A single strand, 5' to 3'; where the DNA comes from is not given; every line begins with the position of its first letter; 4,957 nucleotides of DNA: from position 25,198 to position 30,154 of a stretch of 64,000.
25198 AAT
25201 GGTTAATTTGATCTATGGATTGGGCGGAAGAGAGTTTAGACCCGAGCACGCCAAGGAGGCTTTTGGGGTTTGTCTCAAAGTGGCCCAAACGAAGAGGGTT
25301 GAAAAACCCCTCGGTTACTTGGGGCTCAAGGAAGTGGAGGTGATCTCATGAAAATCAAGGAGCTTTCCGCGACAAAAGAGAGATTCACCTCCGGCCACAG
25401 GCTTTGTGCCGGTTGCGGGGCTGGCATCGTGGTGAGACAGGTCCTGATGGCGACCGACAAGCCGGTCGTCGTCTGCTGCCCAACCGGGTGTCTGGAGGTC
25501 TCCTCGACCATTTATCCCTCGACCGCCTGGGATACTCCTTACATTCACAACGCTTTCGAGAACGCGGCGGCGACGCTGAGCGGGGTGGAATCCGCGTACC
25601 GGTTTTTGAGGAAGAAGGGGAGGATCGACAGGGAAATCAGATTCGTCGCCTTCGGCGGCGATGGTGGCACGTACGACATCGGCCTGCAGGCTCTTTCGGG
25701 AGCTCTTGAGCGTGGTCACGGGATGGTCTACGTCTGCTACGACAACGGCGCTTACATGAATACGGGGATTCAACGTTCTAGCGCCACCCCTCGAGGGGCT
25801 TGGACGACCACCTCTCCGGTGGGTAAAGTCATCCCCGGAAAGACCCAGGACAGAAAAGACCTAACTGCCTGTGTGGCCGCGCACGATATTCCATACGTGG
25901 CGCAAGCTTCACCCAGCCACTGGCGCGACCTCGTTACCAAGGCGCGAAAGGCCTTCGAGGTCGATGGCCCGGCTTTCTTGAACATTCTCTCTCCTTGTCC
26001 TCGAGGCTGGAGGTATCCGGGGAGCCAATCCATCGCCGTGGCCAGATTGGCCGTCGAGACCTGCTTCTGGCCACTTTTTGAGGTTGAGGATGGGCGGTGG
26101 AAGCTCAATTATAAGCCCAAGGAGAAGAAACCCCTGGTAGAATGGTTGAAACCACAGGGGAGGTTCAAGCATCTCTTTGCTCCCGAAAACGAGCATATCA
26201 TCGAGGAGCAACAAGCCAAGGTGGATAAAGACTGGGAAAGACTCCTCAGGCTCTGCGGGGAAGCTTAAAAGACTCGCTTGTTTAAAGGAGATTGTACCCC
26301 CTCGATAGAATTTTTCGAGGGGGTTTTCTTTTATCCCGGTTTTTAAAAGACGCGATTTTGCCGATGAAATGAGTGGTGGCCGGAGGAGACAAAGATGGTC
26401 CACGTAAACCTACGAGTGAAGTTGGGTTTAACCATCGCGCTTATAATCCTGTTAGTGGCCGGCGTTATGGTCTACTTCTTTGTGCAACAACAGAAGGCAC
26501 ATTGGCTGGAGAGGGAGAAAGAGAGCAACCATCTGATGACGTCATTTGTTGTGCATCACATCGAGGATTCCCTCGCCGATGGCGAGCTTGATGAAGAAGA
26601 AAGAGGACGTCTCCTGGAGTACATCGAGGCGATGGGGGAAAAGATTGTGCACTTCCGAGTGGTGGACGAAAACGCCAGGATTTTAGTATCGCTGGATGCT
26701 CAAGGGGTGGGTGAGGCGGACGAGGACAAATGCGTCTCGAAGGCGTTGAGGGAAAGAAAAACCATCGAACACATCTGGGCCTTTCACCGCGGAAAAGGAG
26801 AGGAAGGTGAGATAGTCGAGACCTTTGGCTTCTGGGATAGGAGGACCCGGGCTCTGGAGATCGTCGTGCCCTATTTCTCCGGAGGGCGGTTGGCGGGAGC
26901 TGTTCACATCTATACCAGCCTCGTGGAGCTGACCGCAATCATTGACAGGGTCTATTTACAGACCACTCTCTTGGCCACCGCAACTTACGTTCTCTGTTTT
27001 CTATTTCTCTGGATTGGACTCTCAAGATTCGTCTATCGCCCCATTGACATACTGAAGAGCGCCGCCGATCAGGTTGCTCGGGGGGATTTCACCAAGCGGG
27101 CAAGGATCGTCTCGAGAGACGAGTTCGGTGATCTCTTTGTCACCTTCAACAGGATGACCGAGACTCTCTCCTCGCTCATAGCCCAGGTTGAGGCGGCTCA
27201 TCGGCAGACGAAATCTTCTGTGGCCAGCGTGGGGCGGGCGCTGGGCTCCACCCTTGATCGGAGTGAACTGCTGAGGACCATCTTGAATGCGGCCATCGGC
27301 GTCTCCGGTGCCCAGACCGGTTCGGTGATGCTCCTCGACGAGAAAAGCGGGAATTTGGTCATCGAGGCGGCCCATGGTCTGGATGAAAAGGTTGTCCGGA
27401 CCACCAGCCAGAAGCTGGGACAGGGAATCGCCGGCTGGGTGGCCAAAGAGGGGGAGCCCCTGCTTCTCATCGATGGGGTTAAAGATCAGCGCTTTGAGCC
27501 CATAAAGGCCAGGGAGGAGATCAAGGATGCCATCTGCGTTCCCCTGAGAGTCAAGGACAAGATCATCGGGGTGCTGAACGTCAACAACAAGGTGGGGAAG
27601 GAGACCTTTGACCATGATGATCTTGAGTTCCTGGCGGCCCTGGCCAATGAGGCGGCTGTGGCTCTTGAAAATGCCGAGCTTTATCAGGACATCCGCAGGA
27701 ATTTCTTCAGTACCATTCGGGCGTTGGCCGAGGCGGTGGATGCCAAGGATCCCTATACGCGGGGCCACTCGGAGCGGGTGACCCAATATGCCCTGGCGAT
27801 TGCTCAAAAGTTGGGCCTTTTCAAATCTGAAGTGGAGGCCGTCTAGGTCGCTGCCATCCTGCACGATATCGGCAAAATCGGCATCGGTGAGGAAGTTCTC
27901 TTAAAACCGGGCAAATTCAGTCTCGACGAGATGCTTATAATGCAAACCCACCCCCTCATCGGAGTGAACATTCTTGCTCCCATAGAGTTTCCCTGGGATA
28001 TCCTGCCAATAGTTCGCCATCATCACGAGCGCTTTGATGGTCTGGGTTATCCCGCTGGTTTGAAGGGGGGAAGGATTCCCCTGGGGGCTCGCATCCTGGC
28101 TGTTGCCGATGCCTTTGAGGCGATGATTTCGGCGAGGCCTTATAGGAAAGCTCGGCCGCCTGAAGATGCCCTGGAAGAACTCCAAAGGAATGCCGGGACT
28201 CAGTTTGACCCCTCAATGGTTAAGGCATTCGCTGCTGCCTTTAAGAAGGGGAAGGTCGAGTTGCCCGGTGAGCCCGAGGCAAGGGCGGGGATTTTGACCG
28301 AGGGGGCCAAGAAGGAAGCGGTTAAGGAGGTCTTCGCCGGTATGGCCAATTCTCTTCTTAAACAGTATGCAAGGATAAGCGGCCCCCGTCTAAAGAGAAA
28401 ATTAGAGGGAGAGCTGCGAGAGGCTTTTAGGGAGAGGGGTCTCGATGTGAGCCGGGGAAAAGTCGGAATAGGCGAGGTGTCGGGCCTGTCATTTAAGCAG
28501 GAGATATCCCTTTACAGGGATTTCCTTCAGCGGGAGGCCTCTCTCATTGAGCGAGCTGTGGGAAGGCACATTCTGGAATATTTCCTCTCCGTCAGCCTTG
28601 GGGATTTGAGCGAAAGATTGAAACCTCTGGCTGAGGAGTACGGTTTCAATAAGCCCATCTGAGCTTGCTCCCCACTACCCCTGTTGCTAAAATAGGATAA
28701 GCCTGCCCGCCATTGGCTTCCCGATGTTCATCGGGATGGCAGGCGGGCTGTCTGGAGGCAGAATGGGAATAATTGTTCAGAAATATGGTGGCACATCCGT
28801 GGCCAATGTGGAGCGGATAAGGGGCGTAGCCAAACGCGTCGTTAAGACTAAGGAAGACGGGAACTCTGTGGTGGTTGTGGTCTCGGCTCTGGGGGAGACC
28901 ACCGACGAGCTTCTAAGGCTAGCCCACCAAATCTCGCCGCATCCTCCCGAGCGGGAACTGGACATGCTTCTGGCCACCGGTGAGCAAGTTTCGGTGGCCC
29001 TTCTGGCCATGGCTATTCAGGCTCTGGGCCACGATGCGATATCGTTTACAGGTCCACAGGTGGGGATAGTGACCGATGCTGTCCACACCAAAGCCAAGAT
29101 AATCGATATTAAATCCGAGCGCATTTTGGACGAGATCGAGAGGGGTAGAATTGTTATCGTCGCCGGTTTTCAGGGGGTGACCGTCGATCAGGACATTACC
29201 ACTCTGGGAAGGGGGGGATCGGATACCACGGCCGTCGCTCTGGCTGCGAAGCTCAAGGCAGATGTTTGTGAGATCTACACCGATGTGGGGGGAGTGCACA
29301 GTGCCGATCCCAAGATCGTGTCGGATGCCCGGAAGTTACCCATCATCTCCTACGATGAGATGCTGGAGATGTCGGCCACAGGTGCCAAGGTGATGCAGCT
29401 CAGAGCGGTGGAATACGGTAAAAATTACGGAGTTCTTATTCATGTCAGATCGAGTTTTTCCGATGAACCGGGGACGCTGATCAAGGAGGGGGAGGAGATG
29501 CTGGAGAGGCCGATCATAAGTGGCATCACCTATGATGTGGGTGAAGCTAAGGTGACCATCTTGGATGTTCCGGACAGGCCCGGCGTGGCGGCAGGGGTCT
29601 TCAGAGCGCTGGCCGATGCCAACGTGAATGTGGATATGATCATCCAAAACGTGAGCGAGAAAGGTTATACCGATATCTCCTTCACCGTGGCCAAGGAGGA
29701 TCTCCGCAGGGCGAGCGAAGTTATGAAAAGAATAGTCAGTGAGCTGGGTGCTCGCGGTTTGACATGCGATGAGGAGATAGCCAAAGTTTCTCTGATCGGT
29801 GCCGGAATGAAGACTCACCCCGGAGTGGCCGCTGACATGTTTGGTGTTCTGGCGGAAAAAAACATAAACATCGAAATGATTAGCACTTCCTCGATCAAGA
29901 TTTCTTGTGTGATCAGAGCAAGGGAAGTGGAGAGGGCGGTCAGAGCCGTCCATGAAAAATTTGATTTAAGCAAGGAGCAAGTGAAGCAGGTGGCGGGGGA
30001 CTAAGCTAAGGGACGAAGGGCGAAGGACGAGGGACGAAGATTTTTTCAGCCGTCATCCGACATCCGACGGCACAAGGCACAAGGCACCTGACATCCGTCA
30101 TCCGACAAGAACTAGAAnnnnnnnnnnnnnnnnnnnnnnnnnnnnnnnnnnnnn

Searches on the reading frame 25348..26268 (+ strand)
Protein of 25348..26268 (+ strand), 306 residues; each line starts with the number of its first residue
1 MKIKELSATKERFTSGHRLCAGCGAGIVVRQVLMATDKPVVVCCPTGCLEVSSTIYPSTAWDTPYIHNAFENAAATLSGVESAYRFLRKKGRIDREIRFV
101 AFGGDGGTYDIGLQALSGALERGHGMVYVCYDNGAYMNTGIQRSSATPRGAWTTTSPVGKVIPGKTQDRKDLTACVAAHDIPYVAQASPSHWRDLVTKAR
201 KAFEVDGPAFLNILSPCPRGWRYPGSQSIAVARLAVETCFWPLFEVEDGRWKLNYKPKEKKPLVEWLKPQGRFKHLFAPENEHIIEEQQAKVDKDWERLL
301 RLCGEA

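Call 36: search_protein_families(library=pfam, proteins=[window:25348-26268:+], max_evalue=0.0001)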
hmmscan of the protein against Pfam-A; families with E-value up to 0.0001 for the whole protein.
window:25348-26268:+ (306 aa): 1 family
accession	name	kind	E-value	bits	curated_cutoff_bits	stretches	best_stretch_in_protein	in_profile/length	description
PF02775.26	TPP_enzyme_C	-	1.6e-18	67.4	21.9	1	47-213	3-151/151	Thiamine pyrophosphate enzyme, C-terminal TPP binding domain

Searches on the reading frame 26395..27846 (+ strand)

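Call 36: search_protein_families(library=pfam, proteins=[window:26395-27846:+], max_evalue=0.0001)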
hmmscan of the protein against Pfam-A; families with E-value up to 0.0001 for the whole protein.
window:26395-27846:+ (483 aa): 4 families
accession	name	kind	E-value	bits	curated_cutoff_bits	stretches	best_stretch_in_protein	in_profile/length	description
PF13185.12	GAF_2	-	3.8e-22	79.4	28.6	1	287-425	2-136/136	GAF domain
PF01590.32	GAF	-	3.7e-21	76.5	22.4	1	288-424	1-133/133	GAF domain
PF13492.12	GAF_3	-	1.5e-13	51.7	27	1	291-426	4-129/129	GAF domain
PF00672.30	HAMP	-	2e-12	47.7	25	1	209-259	2-52/53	HAMP domain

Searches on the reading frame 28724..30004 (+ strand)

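Call 36: search_protein_families(library=pfam, proteins=[window:28724-30004:+], max_evalue=0.0001)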
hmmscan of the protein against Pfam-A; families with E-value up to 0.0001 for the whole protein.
window:28724-30004:+ (426 aa): 6 families
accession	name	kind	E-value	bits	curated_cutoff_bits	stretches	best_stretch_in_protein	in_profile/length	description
PF00696.33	AA_kinase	-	5.6e-49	167.4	24.9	1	16-242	2-233/234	Amino acid kinase family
PF22468.2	ACT_9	-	1.1e-39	134.4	27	2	355-413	1-61/61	ACT domain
PF01842.31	ACT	-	2.2e-25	88.5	27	2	278-338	3-62/66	ACT domain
PF13840.12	ACT_7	-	3.4e-23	81.7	27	1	349-411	3-65/65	ACT domain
PF22629.2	ACT_AHAS_ss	-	1.1e-06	29.1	27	0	364-391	7-34/67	AHAS small subunit-like ACT domain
PF13291.12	ACT_4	-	5.7e-06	27.4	27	0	282-337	13-69/80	ACT domain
